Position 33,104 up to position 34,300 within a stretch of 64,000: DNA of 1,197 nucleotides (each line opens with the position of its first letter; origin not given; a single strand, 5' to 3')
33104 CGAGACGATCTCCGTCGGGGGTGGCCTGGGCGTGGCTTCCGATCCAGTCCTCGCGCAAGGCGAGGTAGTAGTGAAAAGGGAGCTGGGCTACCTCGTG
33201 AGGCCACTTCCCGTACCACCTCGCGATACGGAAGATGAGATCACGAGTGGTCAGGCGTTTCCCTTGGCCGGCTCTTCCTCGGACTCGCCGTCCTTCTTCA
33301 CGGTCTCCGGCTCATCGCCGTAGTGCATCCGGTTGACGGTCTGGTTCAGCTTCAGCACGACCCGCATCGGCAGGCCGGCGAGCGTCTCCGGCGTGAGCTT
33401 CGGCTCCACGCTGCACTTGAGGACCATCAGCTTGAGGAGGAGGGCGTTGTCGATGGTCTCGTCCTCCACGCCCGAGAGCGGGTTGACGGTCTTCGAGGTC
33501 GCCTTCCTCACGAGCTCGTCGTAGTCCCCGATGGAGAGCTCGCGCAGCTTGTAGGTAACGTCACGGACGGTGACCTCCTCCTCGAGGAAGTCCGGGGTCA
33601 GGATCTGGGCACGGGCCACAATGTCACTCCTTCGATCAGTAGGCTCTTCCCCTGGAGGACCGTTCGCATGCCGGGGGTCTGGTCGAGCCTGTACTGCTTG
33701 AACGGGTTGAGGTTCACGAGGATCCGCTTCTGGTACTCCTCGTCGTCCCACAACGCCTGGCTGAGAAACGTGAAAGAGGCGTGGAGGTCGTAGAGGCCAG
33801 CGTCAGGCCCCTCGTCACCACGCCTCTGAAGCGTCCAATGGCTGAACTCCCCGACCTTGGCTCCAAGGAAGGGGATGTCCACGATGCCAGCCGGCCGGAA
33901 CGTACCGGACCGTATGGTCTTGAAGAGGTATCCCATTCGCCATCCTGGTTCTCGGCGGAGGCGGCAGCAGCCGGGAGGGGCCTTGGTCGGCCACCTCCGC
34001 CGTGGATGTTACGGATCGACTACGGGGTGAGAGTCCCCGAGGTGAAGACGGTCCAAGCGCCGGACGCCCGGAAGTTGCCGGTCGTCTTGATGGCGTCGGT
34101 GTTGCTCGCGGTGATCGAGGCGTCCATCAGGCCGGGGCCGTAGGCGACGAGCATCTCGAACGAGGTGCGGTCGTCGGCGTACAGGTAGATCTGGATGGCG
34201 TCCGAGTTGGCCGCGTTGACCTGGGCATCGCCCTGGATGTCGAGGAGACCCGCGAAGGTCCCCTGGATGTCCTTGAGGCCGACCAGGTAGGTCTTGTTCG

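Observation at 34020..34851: Two paralogous major tail (tube) protein genes in tandem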

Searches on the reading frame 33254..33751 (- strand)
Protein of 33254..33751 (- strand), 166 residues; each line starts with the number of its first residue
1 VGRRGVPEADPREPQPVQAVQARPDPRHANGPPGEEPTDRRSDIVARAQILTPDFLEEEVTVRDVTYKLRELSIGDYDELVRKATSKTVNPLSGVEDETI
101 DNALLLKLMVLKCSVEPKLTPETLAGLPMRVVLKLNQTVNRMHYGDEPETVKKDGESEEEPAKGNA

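Call 16: search_protein_families(library=phrogs, proteins=[window:33254-33751:-], max_evalue=0.01)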
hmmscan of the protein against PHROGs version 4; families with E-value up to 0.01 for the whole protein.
window:33254-33751:- (166 aa): 1 family
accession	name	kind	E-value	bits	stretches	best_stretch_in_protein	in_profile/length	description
phrog_344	-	tail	0.0014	19.7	1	47-158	13-129/137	tail assembly chaperone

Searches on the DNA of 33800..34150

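Call 87: search_rna_families(source=window, start=33800, end=34150, threshold=evalue, max_evalue=1)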
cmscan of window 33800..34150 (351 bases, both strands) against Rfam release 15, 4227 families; matches with E-value up to 1: 0.
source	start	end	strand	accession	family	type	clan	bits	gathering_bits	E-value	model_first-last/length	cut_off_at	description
